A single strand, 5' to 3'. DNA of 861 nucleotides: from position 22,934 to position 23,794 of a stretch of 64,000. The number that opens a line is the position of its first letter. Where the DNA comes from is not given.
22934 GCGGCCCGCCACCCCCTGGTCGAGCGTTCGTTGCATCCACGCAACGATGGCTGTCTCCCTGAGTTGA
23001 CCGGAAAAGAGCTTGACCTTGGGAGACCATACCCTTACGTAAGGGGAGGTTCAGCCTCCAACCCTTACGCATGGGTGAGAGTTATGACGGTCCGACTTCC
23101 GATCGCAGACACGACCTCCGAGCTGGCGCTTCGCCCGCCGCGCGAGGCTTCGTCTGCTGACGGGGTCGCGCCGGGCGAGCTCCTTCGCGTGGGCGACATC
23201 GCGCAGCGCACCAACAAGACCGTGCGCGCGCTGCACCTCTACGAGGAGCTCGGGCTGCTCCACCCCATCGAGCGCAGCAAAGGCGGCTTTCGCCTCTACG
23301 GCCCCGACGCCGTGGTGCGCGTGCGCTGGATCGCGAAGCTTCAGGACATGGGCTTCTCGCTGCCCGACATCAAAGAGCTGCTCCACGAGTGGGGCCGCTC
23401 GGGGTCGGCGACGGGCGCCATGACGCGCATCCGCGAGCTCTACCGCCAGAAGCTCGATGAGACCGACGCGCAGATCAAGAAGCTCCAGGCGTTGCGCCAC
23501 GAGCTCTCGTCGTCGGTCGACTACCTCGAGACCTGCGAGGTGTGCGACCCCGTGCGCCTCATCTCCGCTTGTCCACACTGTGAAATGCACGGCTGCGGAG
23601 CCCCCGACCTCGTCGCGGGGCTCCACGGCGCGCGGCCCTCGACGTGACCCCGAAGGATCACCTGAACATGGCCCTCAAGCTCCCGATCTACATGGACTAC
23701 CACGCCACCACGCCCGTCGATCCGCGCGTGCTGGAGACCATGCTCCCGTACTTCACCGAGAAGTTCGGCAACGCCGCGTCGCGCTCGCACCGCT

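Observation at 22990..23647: isc operon governed by a MerR-type regulator with a C-terminal Cys cluster and a palindromic operator, in place of Rrf2-type IscR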

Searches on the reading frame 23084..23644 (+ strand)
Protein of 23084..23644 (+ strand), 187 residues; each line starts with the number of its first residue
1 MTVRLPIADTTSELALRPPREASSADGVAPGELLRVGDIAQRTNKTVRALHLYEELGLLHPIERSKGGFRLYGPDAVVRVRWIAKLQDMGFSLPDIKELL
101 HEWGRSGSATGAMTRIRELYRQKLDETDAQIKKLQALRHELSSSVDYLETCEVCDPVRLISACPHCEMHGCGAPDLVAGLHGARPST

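Call 13: search_protein_families(library=pfam, proteins=[window:23084-23644:+], max_evalue=0.01)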
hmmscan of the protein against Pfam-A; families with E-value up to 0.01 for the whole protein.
window:23084-23644:+ (187 aa): 4 families
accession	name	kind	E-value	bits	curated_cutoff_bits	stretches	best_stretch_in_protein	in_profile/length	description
PF13411.12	MerR_1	-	1.4e-14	54.3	21.6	1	35-101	2-67/69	MerR HTH family regulatory protein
PF09278.17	MerR-DNA-bind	-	5.6e-14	52.9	25.4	1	77-142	1-63/65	MerR, DNA binding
PF00376.29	MerR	-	2.3e-09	37.3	28.2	1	35-72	1-38/38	MerR family regulatory protein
PF25764.1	KIF21A_4th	-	0.0089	16.1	33.1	0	97-142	78-124/183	KIF21A-like domain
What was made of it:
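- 23186..23386 (+): Winged helix-turn-helix DNA-binding domain (residues 35-101). Pfam MerR_1 matches residues 35-101 (call 13).
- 23408..23533 (+): Long dimerisation helix (residues 109-150). Pfam MerR-DNA-bind matches residues 77-142 (call 13).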

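Call 14: search_protein_families(library=ncbifam, proteins=[window:23084-23644:+], max_evalue=0.01)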
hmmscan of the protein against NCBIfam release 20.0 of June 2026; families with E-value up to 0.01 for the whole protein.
window:23084-23644:+ (187 aa): 14 families
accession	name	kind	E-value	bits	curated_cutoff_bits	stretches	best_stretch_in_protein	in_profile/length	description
TIGR02044.1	CueR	equivalog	1.3e-17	64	147.4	1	35-146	2-110/127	Cu(I)-responsive transcriptional regulator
NF007069.0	PRK09514.1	equivalog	4.9e-17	62.2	143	1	34-143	2-109/141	Zn(2+)-responsive transcriptional regulator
TIGR02043.1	ZntR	equivalog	3.9e-16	59.4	167.95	1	34-143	2-109/131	Zn(2+)-responsive transcriptional regulator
TIGR01950.1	SoxR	equivalog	5.7e-15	55.3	116.9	1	34-156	2-125/142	redox-sensitive transcriptional activator SoxR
TIGR02047.1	CadR-PbrR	equivalog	3.2e-14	53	151.45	1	34-144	1-108/127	Cd(II)/Pb(II)-responsive transcriptional regulator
TIGR02051.1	MerR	equivalog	3.2e-13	50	150.85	1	36-152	2-110/124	mercury resistance transcriptional regulator MerR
NF007590.0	PRK10227.1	equivalog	1.9e-09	37.7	244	1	36-148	3-112/135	Cu(I)-responsive transcriptional regulator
NF010315.0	PRK13752.1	subfamily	4.8e-09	36.4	261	1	34-140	8-112/144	mercury resistance transcriptional regulator MerR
NF053782.1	ChlnTransRegdde3219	equivalog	2.1e-07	30.7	450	1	35-136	8-104/278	choline utilization transcriptional activator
NF047375.1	HeatShock_HspR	equivalog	1.5e-06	28.1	105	1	39-101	9-71/92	heat shock protein transcriptional repressor HspR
NF050798.1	TF_FtsR_Actino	equivalog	3.8e-05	23.9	150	1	50-123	22-94/223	transcriptional regulator FtsR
NF047377.1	heat_HspR_dupli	exception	7.4e-05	22.3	300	1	48-142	20-114/214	heat shock protein transcriptional repressor HspR, fused homodimer type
NF041849.1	trans_regNmlR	equivalog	0.00033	20.7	175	1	38-144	5-108/117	stress response transcriptional regulator NmlR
TIGR02054.1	MerD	equivalog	0.0068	16.9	103.65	0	47-103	17-73/120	mercuric resistance transcriptional repressor MerD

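Call 16: find_homologous_proteins(query=window:23084-23644:+, max_evalue=0.00001)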
Query window:23084-23644:+ (187 aa): 1416 proteins with E <= 0.00001 among 1744 candidates; the best 120 are listed.
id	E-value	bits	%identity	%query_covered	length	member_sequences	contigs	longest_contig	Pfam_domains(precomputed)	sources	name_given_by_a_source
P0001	6.6e-121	419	100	100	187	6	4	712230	PF00376.30,PF13411.13,PF09278.18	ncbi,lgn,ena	ncbi:MAG: MerR family DNA-binding protein [Polyangiales bacterium]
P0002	1.4e-107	376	88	100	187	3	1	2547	PF00376.30,PF13411.13,PF09278.18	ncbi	-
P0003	2.1e-106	372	88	99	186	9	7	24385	PF00376.30,PF13411.13,PF09278.18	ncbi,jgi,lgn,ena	jgi:MerR family copper efflux transcriptional regulator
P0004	4.5e-102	358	84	100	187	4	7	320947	PF00376.30,PF13411.13,PF09278.18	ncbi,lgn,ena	-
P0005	3.2e-99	348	81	99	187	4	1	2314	PF00376.30,PF13411.13,PF09278.18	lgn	-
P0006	8.4e-92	324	80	98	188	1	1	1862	PF00376.30,PF13411.13,PF09278.18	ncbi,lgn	-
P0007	1.4e-85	304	76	98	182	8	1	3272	PF00376.30,PF13411.13,PF09278.18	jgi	jgi:MerR family copper efflux transcriptional regulator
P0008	8.4e-85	301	73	98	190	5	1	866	PF00376.30,PF13411.13,PF09278.18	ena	-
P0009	1.4e-84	301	75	98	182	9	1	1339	PF00376.30,PF13411.13,PF09278.18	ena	-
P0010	2.4e-81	290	78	86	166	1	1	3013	PF00376.30,PF13411.13,PF09278.18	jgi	jgi:DNA-binding transcriptional MerR regulator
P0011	7.7e-81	288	81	81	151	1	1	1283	PF00376.30,PF13411.13,PF09278.18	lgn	-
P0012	1.0e-80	288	72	97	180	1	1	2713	PF00376.30,PF13411.13,PF09278.18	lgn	-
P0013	1.5e-80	288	72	97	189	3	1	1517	PF00376.30,PF13411.13,PF09278.18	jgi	jgi:MerR family transcriptional regulator, copper efflux regulator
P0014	3.4e-80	286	70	98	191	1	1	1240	PF00376.30,PF13411.13,PF09278.18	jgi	jgi:MerR family copper efflux transcriptional regulator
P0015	1.2e-77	278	71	99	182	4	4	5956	PF00376.30,PF13411.13,PF09278.18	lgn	-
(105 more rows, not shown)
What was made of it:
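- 23084..23647 (+): MerR-family regulator gene, 187 aa. P0001 is 100% identical and is named 'MerR family DNA-binding protein [Polyangiales bacterium]' (call 16).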

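Call 24: find_related_loci(query=A1, collection=genome_contigs, flank=7000)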
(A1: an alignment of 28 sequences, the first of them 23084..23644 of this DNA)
Query A1 (187 aa) in genome_contigs; peptide patterns used: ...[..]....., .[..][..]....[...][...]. (x = any residue, [..] = any of these).
599 stretches matched a pattern (row limit reached: there are more); 585 encode a relative of the query (tblastn E <= 1e-3); the best 80 are kept; 80 distinct loci.
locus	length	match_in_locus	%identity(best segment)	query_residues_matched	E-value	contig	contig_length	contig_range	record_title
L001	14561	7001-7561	99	1-187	4e-122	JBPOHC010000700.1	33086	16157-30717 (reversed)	MAG: Myxococcota bacterium isolate MAG_1 c_000000107399, whole genome shotgun sequence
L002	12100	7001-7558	88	1-186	8e-111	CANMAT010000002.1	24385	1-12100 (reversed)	MAG: Deltaproteobacteria bacterium isolate ZE-Jul18-30 genome assembly, contig: ZE-Jul18-C1279, whole genome shotgun seq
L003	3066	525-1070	86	1-182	6e-113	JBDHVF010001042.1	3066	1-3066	MAG: Polyangiales bacterium isolate AS-MESO-3CA.253 NODE_121084_length_3066_cov_4.334560, whole genome shotgun sequence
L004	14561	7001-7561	84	1-187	7e-107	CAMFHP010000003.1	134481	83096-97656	MAG: uncultured Myxococcaceae bacterium isolate SRR9109402_bin.20_metaWRAP_v1.3_MAG genome assembly, contig: ERZ12289980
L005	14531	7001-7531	77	1-181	5e-92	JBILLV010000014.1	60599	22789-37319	MAG: Polyangiales bacterium isolate ME2017-08-08_3300044911_group7_bin125 Rohwer_bin1484_scaffold_302_c1, whole genome s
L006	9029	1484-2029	71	1-186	6e-83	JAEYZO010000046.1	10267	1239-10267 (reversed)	MAG: Proteobacteria bacterium isolate OH_CBlB_99 k127_2628772, whole genome shotgun sequence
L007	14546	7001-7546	71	1-186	6e-82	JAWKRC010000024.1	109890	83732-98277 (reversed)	MAG: Polyangiales bacterium isolate ABC2.122 ABC2.122.fa-24, whole genome shotgun sequence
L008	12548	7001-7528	67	1-186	2e-78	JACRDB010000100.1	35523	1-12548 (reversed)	MAG: Deltaproteobacteria bacterium isolate NC_groundwater_1661_Pr3_B-0.1um_73_23 SR-2_scaffold_141_2439251, whole genome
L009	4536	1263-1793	67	1-184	1e-77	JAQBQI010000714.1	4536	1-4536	MAG: Myxococcaceae bacterium isolate RYN_369 scaffold_2692208, whole genome shotgun sequence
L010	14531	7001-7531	66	1-184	3e-76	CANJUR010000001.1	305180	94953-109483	MAG: Deltaproteobacteria bacterium isolate RH-26jul17-416 genome assembly, contig: RH-26jul17-C26, whole genome shotgun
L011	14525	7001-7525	66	1-184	1e-75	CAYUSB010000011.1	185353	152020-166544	MAG TPA_asm: uncultured Myxococcaceae bacterium isolate binchicken_co266_258 genome assembly, contig: NODE_162_length_18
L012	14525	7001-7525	67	1-184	1e-75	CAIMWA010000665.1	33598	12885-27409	MAG: uncultured delta proteobacterium isolate VK_bin-2715 genome assembly, contig: bin-2715:665/685, whole genome shotgu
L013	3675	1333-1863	65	1-184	6e-75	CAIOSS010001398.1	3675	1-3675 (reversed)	MAG: uncultured delta proteobacterium isolate Loclat_bin-08890 genome assembly, contig: bin-08890:1398/1467, whole genom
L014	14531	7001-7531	64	1-184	9e-75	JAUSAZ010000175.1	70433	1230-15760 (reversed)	MAG: Myxococcales bacterium isolate E6_metabat.bin.30 E6_k141_541681, whole genome shotgun sequence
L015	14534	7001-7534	62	1-181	1e-74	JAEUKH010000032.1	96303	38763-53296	MAG: Myxococcales bacterium isolate new MAG-90 k141_2516483, whole genome shotgun sequence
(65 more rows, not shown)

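Call 35: predict_structure(alignment_id=A2)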
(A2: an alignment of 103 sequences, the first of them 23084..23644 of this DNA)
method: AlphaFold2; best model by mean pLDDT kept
length: 187 residues; sequences in the alignment: 103
mean_pLDDT: 78.3   pTM: 0.60
mean pLDDT of the five models: 78.3, 78.1, 77.4, 76.7, 74.8
residues with pLDDT >= 90: 89; 70-90: 33; 50-70: 38; < 50: 27
segments of 3 or more residues with pLDDT < 50: 1-5, 8-25
pLDDT, mean of each block of 10 residues (from residue 1): 46 43 48 93 98 97 95 96 94 92 82 85 94 97 85 54 54 68 62
secondary structure, 60 per line:
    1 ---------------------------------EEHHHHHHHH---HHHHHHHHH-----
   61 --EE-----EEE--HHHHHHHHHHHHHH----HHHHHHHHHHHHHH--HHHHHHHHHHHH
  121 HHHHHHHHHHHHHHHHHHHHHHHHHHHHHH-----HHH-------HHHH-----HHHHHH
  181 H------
elements in order: H36-43 H47-55 E70-72 H75-88 H93-106 H109-150 H166-169 H175-181
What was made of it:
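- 23084..23647 (+): The AF2 model shows a MerR fold for residues 30-150 (call 35).
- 23090..23107 (+): N-terminal peptide V-R-L-P-I-A (residues 3-8). AF2 predicts it disordered (call 35).
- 23408..23533 (+): AF2 predicts helix 109-150 with pLDDT of about 85-97 (call 35).
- On MerR family (COG0789): AF2 predicts helix 109-150 with high confidence (call 35).
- The first Cys pair directly follows the dimerisation helix (call 35). AF2 models the Cys region poorly (pLDDT 54-68, call 35).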

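Call 37: search_solved_structures(query=A2, max_evalue=0.001, show_alignments=4)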
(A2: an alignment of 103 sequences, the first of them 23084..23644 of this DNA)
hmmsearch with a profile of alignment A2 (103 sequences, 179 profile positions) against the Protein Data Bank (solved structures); distinct sequences matched with E-value up to 0.001: 32.
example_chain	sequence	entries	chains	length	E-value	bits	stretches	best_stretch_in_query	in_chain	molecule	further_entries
4ua1_A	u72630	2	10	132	1.7e-16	63.5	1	27-134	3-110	Regulatory protein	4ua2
6jgf_A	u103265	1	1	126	6.9e-14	55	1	27-135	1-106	CadR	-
3hh0_A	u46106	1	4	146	7.1e-14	55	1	29-133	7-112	Transcriptional regulator, MerR family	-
6jgv_A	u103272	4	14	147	1e-13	54.4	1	27-135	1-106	CadR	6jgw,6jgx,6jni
6jyw_A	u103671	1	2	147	1.5e-13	53.9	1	27-135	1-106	CadR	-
1jbg_A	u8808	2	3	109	3.1e-13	52.9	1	27-126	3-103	transcription activator of multidrug-efflux transporter genes mta | transcription activator MtaN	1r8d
5gpe_A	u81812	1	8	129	3.9e-13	52.6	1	26-136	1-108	Transcriptional regulator, MerR-family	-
6ldi_G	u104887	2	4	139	1.6e-12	50.5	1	26-136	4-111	HTH-type transcriptional regulator CueR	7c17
2vz4_A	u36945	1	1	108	3.5e-12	49.4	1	28-99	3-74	HTH-TYPE TRANSCRIPTIONAL ACTIVATOR TIPA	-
1q05_A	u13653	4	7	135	4.2e-12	49.2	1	27-136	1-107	Transcriptional regulator cueR | HTH-type transcriptional regulator CueR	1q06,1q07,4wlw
6xh7_G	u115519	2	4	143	4.3e-12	49.1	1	27-136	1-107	HTH-type transcriptional regulator CueR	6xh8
5crl_A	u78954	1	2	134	5.2e-12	48.9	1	23-135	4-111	Mercuric resistance operon regulatory protein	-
4wls_A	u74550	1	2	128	7.2e-12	48.4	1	27-135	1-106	HTH-type transcriptional regulator CueR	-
3qao_A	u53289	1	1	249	8.2e-11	45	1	25-96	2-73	MerR-like transcriptional regulator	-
7cla_A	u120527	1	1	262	1.1e-08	38.1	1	22-97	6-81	HTH-type transcriptional regulator SkgA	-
2zhg_A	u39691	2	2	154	4e-08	36.2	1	24-138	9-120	Redox-sensitive transcriptional activator soxR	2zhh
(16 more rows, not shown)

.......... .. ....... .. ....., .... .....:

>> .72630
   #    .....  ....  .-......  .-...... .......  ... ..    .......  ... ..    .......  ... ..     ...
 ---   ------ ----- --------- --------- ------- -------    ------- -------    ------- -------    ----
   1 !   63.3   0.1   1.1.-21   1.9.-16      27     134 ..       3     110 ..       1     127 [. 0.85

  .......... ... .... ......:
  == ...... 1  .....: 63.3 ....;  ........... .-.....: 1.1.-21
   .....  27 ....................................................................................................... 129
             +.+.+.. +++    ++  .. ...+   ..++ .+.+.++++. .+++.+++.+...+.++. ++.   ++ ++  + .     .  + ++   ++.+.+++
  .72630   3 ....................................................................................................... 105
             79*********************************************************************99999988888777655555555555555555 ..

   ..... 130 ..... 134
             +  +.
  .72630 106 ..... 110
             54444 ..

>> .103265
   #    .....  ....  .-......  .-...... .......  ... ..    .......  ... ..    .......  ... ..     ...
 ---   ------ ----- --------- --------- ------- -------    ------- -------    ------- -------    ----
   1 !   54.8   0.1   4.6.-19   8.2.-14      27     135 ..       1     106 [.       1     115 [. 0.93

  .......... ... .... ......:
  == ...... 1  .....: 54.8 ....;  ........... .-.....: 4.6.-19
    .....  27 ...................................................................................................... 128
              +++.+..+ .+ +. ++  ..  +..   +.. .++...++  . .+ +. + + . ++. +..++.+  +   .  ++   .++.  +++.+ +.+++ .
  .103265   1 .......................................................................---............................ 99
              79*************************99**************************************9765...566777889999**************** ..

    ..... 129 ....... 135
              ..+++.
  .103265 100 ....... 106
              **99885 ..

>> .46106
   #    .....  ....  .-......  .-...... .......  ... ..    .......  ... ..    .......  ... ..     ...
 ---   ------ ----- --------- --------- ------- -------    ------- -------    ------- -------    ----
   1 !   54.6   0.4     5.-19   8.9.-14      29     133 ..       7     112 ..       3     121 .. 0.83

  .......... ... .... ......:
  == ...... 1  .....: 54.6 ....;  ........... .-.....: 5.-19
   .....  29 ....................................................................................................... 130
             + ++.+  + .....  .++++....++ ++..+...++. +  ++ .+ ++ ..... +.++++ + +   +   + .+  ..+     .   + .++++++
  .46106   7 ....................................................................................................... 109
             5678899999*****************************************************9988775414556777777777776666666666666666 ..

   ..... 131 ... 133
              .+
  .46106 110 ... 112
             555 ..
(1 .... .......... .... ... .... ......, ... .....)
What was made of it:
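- Closest known: ZntR / CadR / PbrR / CueR / MerR. Same: Closest sequence profiles (calls 14, 37).
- The best sequence-profile matches are CueR, ZntR, CadR and MerR (calls 14, 37).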

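Call 38: fold_search(model_id=the predicted structure, library=pdb)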
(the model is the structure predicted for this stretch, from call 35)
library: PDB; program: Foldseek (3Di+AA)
matches with E <= 10: 557; with E <= 0.001: 63
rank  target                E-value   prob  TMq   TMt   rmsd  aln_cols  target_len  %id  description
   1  2zhg_A                1.1e-06  1.00  0.46  0.67   3.4       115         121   34  Crystal structure of SoxR in complex with DNA (released 2008-03-25)
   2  4wls_A                1.7e-06  1.00  0.43  0.67   4.2       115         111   28  Crystal structure of the metal-free (repressor) form of E. Coli CUER, a copper efflux regulator, bound to COPA promote (released 2015-09-02)
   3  2zhh                  2.0e-06  1.00  0.44  0.63   5.8       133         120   30  Crystal structure of SoxR (released 2008-03-25)
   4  3hh0_A                2.8e-06  1.00  0.47  0.62   3.7       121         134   21  Crystal structure of a transcriptional regulator, MerR family from Bacillus cereus (released 2009-05-26)
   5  6jyw_B                4.1e-06  1.00  0.52  0.70   3.8       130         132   25  Crystal structure of the transcription regulator CadR N81M mutant from P. putida in complex with Cadmium(II) and DNA (released 2020-04-29)
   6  1r8d_A                4.1e-06  1.00  0.40  0.62   4.0       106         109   25  Crystal Structure of MtaN Bound to DNA (released 2004-08-17)
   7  3hh0_C                5.3e-06  1.00  0.46  0.62   4.8       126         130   21  Crystal structure of a transcriptional regulator, MerR family from Bacillus cereus (released 2009-05-26)
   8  4wlw_A                5.3e-06  1.00  0.49  0.66   5.5       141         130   28  CRYSTAL STRUCTURE OF THE AG(I) (ACTIVATOR) FORM OF E. COLI CUER, A COPPER EFFLUX REGULATOR, BOUND TO COPA PROMOTER DNA (released 2015-09-02)
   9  6jni_C                5.7e-06  1.00  0.50  0.70   2.7       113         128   26  Crystal structure of the transcriptional regulator CadR from P. putida in complex with Zinc(II) and DNA (released 2019-09-25)
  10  1q06_B                5.7e-06  1.00  0.51  0.73   2.6       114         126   27  Crystal structure of the Ag(I) form of E. coli CueR, a copper efflux regulator (released 2003-09-16)
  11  6jni_B                6.0e-06  1.00  0.49  0.70   2.7       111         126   26  Crystal structure of the transcriptional regulator CadR from P. putida in complex with Zinc(II) and DNA (released 2019-09-25)
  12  6jgx_B                6.0e-06  1.00  0.50  0.66   3.2       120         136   26  Crystal structure of the transcriptional regulator CadR from P. putida in complex with Cadmium(II) and DNA (released 2019-09-25)
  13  1r8d_B                6.4e-06  1.00  0.40  0.63   4.0       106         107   25  Crystal Structure of MtaN Bound to DNA (released 2004-08-17)
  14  6jyw_A                7.3e-06  1.00  0.52  0.67   3.9       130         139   25  Crystal structure of the transcription regulator CadR N81M mutant from P. putida in complex with Cadmium(II) and DNA (released 2020-04-29)
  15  5gpe_C                7.8e-06  1.00  0.48  0.65   3.8       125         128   25  Crystal structure of the transcription regulator PbrR691 from Ralstonia metallidurans CH34 in complex with Lead(II) (released 2016-12-28)
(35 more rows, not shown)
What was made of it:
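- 23084..23647 (+): The best PDB matches are SoxR, CueR and CadR (call 38).
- On MerR family (COG0789): The AF2 model and Foldseek agree (calls 35, 38).
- The site occupies the position of the SoxR cluster (calls 35, 38).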

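Call 53: search_protein_representatives(alignment_id=A2)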
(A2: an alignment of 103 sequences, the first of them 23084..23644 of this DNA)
Query: 103 sequences, 179 profile positions. Proteins with E-value up to 0.001 (for the whole library): 35283; up to 1e-10: 5673; up to 1e-30: 193. The best 150 are listed.
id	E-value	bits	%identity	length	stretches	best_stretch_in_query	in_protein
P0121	3.5e-72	258.0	-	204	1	16-174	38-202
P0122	2.3e-64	232.6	-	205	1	5-176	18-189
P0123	3.2e-63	228.8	-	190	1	4-177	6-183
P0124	4.9e-63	228.2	-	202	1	16-176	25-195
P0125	3.9e-62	225.3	-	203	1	23-175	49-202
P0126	4.2e-62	225.1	-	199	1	8-175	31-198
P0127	5.0e-62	224.9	-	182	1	21-177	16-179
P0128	1.0e-61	223.9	-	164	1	23-176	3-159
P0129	5.7e-61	221.5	-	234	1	20-175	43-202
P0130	3.3e-60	219.0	-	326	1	17-175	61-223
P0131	7.3e-60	217.9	-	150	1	3-146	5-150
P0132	1.5e-59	216.8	-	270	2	20-166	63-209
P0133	3.5e-59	215.6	-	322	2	18-150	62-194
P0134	4.1e-59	215.4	-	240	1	4-176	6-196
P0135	6.0e-59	214.9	-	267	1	20-165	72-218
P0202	3.8e-44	166.7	-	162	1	20-175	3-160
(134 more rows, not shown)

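Call 57: find_homologous_proteins(query=P0202, max_evalue=1e-10)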
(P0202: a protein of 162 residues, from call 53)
Query P0202 (162 aa): 99 proteins with E <= 1e-10 among 136 candidates.
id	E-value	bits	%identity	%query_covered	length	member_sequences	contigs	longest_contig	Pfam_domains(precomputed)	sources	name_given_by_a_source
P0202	1.0e-103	362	100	100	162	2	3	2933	PF00376.30,PF13411.13,PF09278.18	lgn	-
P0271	1.5e-47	179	54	96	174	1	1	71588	PF00376.30,PF13411.13,PF09278.18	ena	-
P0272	2.2e-45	172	51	95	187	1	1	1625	PF00376.30,PF13411.13,PF09278.18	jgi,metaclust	metaclust:\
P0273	3.4e-45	172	48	98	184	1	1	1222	PF00376.30,PF13411.13,PF09278.18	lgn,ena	-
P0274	2.3e-43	166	53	95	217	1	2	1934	PF00376.30,PF13411.13,PF09278.18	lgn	-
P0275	4.1e-43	165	51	96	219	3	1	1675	PF00376.30,PF13411.13,PF09278.18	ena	-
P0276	4.2e-43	165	51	94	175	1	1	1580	PF00376.30,PF13411.13,PF09278.18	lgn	-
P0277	4.2e-43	165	52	95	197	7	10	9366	PF00376.30,PF13411.13,PF09278.18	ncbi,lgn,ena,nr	ncbi:MAG TPA: MerR family transcriptional regulator [Pseudomonadota bacterium]|nr:MerR family transc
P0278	5.0e-43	165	52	95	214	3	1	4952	PF00376.30,PF13411.13,PF09278.18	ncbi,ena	-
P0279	8.2e-43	164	51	98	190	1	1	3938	PF00376.30,PF13411.13,PF09278.18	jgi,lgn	jgi:DNA-binding transcriptional MerR regulator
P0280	9.5e-43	164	51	96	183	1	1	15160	PF00376.30,PF13411.13,PF09278.18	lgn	-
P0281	1.4e-42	163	51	96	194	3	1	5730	PF00376.30,PF13411.13,PF09278.18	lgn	-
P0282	1.8e-42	163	52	95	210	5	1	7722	PF00376.30,PF13411.13,PF09278.18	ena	-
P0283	2.0e-42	163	53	94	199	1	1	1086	PF00376.30,PF13411.13,PF09278.18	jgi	jgi:DNA-binding transcriptional MerR regulator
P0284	2.4e-42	162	51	95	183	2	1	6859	PF00376.30,PF13411.13,PF09278.18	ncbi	-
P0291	1.6e-36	144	48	97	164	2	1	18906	PF00376.30,PF13411.13,PF09278.18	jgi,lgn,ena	-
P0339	3.0e-30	123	44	92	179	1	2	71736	PF00376.30,PF13411.13,PF28507.1,PF09278.18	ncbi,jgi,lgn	ncbi:MAG: MerR family transcriptional regulator [Myxococcales bacterium]|jgi:DNA-binding transcripti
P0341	6.4e-30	122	43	93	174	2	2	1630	PF00376.30,PF13411.13,PF28507.1,PF09278.18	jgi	jgi:DNA-binding transcriptional MerR regulator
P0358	2.4e-25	107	43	93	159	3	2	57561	PF00376.30,PF13411.13,PF09278.18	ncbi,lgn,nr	ncbi:MAG: MerR family transcriptional regulator [Myxococcales bacterium]|nr:MerR family transcriptio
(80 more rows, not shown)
